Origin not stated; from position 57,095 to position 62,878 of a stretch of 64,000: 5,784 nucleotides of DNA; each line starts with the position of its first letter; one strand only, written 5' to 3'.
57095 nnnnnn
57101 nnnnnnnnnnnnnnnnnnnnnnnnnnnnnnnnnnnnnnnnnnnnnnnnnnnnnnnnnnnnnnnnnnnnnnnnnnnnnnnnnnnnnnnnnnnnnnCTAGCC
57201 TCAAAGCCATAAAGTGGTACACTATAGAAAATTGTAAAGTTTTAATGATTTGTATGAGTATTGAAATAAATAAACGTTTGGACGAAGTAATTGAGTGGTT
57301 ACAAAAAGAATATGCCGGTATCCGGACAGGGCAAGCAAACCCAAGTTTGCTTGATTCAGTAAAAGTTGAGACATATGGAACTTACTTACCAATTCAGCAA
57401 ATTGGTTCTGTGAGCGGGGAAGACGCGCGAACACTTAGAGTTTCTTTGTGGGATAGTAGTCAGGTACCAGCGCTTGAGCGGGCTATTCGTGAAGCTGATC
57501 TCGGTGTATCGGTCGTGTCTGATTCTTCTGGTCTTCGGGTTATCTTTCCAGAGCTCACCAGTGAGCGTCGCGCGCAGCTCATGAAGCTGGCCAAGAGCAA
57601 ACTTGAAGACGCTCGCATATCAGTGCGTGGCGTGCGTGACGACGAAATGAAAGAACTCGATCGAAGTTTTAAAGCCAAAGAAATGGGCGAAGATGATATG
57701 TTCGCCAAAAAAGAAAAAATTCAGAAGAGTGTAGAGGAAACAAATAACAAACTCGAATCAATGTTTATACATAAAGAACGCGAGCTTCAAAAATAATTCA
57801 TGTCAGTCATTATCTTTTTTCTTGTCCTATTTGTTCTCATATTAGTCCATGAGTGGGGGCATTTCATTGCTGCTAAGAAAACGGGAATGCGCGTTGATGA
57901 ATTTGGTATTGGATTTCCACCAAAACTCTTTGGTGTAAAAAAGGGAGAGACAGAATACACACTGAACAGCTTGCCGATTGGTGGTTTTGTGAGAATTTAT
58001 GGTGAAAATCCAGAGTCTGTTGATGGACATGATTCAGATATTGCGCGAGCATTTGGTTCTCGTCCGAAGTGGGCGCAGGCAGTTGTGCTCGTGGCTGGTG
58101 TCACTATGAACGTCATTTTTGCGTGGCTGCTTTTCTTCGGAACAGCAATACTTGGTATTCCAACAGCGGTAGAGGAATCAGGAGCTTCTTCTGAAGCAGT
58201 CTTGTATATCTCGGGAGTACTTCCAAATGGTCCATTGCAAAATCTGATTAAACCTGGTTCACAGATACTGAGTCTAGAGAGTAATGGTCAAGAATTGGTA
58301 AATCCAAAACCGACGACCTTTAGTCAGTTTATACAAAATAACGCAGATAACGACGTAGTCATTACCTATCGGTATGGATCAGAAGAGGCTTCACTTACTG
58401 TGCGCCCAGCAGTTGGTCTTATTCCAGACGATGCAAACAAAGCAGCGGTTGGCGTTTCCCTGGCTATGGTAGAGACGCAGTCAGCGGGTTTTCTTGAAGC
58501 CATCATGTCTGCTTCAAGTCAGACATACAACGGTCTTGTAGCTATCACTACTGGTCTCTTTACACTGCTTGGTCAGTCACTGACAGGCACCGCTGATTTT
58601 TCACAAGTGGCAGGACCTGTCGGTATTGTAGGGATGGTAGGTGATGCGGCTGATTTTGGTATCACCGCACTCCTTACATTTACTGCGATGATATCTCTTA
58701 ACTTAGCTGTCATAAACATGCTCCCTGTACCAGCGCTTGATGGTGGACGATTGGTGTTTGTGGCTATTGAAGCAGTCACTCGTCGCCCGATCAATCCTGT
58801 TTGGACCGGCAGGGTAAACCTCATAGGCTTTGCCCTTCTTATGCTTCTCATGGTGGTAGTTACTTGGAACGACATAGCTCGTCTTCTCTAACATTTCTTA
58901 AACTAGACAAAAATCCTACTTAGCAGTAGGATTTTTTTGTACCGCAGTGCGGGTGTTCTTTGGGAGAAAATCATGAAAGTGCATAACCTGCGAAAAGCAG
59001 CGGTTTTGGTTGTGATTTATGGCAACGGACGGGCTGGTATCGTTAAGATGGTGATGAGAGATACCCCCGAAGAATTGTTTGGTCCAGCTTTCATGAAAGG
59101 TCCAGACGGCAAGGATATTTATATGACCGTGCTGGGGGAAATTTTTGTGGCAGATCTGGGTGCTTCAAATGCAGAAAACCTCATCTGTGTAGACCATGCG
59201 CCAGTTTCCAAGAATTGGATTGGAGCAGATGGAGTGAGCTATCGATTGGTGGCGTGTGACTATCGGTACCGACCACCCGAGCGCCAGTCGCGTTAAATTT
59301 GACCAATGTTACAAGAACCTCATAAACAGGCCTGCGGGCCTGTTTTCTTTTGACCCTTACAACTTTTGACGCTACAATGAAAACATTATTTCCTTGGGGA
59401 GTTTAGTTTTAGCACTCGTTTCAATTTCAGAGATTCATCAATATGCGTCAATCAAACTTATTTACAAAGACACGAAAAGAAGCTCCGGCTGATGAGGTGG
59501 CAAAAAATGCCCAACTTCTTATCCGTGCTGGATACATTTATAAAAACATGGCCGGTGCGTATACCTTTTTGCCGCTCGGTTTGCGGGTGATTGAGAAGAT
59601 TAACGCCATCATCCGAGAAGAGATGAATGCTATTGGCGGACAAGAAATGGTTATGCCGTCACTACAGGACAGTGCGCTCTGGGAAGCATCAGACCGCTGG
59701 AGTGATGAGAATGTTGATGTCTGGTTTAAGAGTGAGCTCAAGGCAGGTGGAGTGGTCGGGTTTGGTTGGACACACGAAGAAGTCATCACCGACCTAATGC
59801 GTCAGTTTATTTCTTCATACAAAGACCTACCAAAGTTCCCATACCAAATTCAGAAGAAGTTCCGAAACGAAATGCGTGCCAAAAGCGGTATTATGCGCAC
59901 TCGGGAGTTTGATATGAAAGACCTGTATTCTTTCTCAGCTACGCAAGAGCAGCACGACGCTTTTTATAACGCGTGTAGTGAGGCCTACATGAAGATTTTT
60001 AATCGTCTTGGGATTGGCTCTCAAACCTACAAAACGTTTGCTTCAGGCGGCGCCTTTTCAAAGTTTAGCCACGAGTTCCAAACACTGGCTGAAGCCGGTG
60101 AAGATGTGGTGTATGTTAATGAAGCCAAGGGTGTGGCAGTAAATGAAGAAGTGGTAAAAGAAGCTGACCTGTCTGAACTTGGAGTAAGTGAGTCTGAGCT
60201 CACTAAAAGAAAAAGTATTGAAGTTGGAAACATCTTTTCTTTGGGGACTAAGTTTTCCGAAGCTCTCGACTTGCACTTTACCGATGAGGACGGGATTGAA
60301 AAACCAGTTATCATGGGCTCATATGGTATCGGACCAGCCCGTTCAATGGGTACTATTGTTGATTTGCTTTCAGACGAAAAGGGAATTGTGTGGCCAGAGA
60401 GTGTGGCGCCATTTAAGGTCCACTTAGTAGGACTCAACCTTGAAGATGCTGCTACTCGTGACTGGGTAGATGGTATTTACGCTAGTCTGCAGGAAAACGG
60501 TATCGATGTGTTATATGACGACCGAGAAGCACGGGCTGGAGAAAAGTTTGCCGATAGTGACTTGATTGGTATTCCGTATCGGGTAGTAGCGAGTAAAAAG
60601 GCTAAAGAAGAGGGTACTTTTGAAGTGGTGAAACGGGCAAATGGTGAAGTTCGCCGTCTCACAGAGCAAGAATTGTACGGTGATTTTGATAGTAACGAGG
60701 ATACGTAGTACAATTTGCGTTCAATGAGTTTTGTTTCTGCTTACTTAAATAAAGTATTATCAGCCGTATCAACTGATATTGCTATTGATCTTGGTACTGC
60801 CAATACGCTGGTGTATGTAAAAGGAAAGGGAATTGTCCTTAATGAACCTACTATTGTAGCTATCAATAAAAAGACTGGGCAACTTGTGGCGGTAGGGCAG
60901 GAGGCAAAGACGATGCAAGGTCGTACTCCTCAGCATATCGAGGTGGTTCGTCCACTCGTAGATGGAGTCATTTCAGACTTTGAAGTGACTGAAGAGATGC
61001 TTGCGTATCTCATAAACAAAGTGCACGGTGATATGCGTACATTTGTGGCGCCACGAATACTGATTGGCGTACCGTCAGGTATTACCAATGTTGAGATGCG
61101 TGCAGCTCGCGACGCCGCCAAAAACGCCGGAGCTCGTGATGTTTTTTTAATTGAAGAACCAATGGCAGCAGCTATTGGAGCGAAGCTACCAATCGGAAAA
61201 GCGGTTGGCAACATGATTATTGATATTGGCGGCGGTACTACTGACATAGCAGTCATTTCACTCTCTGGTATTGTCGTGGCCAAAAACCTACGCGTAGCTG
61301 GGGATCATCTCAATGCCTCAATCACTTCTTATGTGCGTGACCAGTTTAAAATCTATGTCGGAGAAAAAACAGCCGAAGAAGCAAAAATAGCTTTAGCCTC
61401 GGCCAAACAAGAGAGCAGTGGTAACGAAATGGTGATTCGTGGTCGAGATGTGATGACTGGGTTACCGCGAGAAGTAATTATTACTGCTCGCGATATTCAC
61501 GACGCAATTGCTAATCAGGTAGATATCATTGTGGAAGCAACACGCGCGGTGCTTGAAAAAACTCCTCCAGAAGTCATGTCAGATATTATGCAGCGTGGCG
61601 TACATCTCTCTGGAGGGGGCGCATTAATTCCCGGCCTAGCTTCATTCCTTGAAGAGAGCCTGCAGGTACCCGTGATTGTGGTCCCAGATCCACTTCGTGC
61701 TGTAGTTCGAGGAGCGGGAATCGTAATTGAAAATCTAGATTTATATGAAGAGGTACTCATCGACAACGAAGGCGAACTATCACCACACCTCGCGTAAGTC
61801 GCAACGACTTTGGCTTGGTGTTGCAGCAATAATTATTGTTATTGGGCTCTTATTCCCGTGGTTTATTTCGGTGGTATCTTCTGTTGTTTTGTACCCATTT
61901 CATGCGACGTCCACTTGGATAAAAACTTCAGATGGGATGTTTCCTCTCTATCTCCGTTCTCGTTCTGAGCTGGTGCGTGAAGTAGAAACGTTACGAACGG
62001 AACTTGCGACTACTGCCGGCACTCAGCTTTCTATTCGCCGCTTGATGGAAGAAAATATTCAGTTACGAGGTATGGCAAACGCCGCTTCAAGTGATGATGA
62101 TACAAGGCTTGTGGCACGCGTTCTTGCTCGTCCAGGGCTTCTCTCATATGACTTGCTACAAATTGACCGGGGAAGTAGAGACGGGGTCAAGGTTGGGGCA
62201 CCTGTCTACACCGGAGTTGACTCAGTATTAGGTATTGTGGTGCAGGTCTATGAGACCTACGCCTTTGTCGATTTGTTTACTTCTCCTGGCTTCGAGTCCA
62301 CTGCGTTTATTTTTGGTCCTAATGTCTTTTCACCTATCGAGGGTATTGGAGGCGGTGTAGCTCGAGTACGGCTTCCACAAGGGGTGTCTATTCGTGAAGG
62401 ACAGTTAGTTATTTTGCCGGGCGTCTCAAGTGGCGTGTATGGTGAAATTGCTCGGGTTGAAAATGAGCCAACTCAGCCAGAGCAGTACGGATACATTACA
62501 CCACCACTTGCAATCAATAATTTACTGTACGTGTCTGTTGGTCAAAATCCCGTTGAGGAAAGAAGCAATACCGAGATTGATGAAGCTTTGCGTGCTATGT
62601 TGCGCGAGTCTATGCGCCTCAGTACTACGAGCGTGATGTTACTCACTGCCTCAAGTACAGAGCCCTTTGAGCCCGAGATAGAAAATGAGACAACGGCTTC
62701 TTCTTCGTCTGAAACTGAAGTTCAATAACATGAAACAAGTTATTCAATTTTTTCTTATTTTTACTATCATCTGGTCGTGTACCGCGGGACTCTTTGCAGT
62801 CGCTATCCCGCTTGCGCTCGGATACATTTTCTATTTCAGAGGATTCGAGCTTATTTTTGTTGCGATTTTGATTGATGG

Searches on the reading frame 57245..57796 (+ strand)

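Call 87: search_protein_families(library=pfam, proteins=[window:57245-57796:+], max_evalue=0.001)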
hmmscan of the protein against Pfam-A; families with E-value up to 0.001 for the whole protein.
window:57245-57796:+ (183 aa): 1 family
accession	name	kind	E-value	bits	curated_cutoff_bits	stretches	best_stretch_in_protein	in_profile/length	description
PF01765.24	RRF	-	3e-47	161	29.7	1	19-181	1-163/164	Ribosome recycling factor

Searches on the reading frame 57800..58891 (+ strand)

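Call 47: search_protein_families(library=pfam, proteins=[window:57800-58891:+], max_evalue=0.001)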
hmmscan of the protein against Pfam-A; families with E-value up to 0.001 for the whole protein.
window:57800-58891:+ (363 aa): 1 family
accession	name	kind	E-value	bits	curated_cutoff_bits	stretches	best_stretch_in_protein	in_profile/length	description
PF02163.28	Peptidase_M50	-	2.2e-60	204.2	27.2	1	6-350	2-221/221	Peptidase family M50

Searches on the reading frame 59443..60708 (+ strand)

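Call 47: search_protein_families(library=pfam, proteins=[window:59443-60708:+], max_evalue=0.001)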
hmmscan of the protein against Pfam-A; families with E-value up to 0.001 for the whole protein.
window:59443-60708:+ (421 aa): 2 families
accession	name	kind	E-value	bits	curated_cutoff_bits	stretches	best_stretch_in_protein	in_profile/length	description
PF00587.30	tRNA-synt_2b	-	5.3e-24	85.7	29.3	1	110-307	16-177/179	tRNA synthetase class II core domain (G, H, P, S and T)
PF03129.25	HGTP_anticodon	-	2.6e-15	56.8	21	1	335-411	11-87/94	Anticodon binding domain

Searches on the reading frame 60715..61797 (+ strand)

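Call 47: search_protein_families(library=pfam, proteins=[window:60715-61797:+], max_evalue=0.001)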
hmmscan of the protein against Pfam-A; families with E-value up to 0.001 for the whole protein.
window:60715-61797:+ (360 aa): 6 families
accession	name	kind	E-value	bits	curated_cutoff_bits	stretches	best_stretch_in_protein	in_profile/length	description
PF06723.19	MreB_Mbl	-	4.4e-132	440.3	27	1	20-343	2-324/327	MreB/Mbl protein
PF14450.12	FtsA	-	1.5e-09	38.7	31.8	1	168-321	2-108/127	Cell division protein FtsA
PF00012.26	HSP70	-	9.8e-09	34.4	20.6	1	92-336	110-370/599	Hsp70 protein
PF00022.25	Actin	-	1.8e-07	30.5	27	1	42-221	28-206/410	Actin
PF11104.14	PilM_2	-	6.2e-05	22.5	27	0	296-330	278-311/340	Type IV pilus assembly protein PilM;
PF08841.16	DDR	-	0.00088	18.8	24.6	1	145-205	114-174/328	Diol dehydratase reactivase ATPase-like domain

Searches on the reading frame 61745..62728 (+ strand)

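Call 87: search_protein_families(library=pfam, proteins=[window:61745-62728:+], max_evalue=0.001)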
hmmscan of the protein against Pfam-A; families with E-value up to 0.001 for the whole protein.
window:61745-62728:+ (327 aa): 1 family
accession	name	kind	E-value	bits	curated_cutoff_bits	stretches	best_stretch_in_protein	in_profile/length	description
PF04085.20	MreC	-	4e-14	53.1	28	1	135-265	10-145/147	Rod shape-determining protein MreC, barrel core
